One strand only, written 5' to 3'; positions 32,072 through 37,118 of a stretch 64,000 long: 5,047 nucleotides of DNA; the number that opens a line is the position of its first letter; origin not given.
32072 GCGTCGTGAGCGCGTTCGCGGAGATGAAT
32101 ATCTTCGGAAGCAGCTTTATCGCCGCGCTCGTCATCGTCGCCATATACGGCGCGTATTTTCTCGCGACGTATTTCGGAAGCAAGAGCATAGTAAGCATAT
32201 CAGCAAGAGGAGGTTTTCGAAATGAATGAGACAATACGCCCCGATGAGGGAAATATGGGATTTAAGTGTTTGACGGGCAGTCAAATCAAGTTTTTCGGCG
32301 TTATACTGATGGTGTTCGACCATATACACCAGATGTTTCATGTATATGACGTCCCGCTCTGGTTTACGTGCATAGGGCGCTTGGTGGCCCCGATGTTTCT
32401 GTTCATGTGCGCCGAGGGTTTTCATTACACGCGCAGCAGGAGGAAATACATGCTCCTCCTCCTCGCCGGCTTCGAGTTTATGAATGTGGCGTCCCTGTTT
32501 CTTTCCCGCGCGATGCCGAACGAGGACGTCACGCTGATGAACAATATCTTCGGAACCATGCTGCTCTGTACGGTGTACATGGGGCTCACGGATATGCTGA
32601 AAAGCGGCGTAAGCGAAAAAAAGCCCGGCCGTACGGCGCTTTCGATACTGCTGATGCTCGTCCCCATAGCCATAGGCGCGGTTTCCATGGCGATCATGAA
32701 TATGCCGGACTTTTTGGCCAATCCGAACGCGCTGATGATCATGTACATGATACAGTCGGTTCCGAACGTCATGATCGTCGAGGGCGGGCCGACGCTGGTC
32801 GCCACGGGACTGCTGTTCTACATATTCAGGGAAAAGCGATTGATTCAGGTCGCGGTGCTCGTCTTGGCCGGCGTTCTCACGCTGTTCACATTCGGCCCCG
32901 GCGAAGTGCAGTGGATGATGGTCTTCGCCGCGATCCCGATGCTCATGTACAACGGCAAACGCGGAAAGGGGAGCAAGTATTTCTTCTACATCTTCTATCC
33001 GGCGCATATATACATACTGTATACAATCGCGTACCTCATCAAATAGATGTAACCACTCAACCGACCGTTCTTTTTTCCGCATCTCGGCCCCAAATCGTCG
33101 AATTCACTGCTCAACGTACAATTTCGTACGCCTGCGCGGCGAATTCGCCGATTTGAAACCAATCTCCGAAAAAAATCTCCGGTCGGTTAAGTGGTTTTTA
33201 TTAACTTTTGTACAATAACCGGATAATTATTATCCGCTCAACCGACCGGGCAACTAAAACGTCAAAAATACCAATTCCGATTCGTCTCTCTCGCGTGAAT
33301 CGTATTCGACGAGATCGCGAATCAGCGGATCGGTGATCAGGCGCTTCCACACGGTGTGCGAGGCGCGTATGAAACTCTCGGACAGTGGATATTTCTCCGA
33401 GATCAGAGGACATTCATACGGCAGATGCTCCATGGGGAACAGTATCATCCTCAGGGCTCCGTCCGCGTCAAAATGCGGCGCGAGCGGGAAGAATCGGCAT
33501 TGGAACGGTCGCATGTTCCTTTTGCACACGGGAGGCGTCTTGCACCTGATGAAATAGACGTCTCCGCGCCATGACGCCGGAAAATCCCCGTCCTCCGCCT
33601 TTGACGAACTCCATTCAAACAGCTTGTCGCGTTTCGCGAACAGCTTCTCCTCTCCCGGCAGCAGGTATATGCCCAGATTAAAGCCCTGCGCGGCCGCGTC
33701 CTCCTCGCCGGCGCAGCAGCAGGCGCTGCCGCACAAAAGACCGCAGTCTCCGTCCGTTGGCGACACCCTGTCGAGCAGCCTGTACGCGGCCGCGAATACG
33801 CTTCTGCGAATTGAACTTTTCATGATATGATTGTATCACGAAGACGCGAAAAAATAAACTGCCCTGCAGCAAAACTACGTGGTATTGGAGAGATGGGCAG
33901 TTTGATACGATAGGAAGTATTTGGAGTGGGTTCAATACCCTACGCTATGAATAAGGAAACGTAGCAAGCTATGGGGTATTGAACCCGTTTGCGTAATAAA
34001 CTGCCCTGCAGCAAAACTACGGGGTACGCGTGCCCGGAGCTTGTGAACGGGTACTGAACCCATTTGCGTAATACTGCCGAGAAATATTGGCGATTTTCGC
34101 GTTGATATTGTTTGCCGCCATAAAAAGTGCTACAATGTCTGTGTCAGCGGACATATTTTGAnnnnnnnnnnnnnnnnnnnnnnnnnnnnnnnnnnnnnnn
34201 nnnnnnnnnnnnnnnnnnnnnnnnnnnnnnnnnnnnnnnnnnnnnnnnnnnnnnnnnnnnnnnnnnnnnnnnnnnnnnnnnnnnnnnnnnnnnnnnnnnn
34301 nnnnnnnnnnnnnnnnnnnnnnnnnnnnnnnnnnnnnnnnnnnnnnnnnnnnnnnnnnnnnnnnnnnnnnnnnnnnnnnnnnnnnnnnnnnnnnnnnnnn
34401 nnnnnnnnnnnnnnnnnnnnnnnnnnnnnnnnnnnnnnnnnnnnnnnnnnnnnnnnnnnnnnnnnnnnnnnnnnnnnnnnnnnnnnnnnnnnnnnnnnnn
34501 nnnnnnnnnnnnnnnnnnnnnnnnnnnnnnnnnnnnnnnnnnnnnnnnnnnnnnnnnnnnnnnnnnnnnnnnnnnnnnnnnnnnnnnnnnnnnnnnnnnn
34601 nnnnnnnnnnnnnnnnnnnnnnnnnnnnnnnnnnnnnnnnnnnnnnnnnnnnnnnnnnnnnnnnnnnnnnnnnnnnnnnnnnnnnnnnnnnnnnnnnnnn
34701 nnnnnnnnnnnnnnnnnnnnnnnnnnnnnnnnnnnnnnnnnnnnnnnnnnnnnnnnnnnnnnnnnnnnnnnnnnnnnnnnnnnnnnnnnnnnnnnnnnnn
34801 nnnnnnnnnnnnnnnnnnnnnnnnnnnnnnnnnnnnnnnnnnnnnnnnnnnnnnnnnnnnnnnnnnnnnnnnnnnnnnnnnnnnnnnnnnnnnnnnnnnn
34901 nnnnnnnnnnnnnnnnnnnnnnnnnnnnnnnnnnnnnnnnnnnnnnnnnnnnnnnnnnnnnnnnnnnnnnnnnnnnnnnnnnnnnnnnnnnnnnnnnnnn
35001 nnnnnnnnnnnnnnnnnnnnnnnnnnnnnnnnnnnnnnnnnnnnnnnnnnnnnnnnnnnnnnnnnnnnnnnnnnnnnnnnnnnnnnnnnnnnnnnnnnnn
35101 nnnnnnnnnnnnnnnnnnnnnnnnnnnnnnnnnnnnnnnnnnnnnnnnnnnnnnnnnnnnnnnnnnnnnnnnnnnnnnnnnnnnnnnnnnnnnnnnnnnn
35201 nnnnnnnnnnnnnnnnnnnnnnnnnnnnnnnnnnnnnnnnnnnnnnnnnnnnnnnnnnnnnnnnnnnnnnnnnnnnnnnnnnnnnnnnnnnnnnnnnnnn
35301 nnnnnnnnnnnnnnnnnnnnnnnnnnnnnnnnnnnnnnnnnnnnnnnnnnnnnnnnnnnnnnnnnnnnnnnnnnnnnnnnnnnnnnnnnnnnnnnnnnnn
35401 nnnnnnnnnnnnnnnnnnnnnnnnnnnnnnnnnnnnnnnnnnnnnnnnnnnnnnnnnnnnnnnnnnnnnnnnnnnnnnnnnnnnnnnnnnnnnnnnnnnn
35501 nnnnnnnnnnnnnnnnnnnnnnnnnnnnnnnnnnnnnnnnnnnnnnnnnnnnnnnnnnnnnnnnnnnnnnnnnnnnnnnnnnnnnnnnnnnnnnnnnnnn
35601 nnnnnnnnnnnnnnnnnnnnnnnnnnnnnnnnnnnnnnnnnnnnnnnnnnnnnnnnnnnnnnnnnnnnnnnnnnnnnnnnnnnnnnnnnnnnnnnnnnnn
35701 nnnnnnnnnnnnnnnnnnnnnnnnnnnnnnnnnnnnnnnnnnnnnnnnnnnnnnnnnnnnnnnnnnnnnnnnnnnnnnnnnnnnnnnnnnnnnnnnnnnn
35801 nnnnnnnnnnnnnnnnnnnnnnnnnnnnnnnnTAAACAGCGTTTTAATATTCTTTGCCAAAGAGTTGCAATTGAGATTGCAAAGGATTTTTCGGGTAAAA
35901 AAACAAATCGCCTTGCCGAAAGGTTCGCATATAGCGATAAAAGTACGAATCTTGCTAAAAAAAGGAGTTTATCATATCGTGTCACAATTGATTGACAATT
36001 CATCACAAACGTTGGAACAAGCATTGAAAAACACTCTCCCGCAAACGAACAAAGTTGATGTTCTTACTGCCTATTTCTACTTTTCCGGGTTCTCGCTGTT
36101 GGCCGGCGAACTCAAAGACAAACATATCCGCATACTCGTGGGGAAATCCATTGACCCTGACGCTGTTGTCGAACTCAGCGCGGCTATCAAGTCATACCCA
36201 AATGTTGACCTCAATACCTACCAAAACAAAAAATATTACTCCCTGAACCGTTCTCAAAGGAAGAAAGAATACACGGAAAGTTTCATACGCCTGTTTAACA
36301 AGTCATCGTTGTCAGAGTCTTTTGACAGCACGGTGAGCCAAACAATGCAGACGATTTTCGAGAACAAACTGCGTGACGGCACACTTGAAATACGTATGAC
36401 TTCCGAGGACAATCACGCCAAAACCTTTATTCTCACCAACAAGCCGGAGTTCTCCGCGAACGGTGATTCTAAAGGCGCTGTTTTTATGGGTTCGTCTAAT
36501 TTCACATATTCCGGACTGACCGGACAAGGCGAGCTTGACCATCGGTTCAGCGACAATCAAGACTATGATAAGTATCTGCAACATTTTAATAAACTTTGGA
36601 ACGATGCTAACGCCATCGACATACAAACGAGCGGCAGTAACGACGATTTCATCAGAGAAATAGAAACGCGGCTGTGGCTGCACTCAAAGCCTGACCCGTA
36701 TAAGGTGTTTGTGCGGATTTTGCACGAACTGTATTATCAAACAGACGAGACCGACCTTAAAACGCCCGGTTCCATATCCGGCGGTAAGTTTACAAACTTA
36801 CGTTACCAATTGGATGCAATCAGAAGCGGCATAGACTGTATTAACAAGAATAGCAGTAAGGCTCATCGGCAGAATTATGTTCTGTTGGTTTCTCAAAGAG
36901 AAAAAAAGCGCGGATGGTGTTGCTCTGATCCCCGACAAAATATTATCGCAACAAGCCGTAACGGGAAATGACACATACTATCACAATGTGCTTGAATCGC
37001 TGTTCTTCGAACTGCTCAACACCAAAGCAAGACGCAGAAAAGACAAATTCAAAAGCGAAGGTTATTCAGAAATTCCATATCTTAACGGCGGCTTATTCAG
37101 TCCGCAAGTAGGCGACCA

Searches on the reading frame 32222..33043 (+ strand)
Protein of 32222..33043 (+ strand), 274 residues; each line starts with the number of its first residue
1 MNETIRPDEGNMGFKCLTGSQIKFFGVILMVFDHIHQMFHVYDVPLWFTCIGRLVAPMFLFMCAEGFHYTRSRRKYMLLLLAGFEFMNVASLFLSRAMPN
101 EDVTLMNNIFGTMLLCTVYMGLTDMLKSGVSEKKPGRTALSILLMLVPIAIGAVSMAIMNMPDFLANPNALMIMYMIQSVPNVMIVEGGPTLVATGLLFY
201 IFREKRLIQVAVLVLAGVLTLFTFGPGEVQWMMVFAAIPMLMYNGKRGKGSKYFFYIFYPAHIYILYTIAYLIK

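Call 92: search_protein_families(library=pfam, proteins=[window:32222-33043:+], max_evalue=0.01)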
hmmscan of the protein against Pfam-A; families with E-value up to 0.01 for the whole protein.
window:32222-33043:+ (274 aa): 2 families
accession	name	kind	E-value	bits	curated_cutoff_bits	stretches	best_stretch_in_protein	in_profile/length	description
PF05857.17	TraX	-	3.3e-18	66.8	25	1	19-269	2-216/217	TraX protein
PF20154.4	LNT_N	-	0.0028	18.3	27.1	0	54-142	19-104/159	Apolipoprotein N-acyltransferase N-terminal domain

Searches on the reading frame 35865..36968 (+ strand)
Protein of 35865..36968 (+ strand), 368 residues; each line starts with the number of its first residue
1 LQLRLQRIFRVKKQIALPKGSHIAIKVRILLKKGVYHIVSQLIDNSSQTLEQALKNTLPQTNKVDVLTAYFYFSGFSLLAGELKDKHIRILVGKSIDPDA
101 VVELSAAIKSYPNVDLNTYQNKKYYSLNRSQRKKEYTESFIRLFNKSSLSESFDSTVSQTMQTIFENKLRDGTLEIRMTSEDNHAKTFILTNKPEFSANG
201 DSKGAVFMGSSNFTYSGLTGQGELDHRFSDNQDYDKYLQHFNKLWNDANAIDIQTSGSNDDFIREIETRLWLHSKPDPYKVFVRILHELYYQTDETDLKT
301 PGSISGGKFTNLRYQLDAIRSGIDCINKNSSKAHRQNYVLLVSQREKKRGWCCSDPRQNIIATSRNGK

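Call 3: search_protein_families(library=pfam, proteins=[window:35865-36968:+], max_evalue=1)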
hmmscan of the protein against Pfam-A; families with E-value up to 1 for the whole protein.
window:35865-36968:+ (368 aa): 4 families
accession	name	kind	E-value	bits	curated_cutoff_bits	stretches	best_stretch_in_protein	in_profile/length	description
PF13091.12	PLDc_2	-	1.2e-10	41.7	27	1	61-245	9-132/132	PLD-like domain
PF08282.18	Hydrolase_3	-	0.019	15.1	20.9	1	84-184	67-167/255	haloacid dehalogenase-like hydrolase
PF00861.27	Ribosomal_L18p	-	0.1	13.4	27.8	1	3-49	6-47/116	Ribosomal L18 of archaea, bacteria, mitoch. and chloroplast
PF09483.15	HpaP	-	0.14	12.7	23.8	0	168-195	43-70/90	Type III secretion protein (HpaP)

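Call 6: search_protein_families(library=padloc, proteins=[window:35865-36968:+], max_evalue=0.1)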
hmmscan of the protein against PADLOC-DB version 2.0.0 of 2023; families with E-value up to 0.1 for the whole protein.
window:35865-36968:+ (368 aa): 2 families
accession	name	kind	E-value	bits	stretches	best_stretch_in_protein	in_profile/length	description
PDLC02707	PbeA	-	1.1e-05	22.3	1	138-320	86-262/672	PbeA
PDLC02193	PLD_Helicase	-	0.017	11.2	1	160-251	94-181/905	-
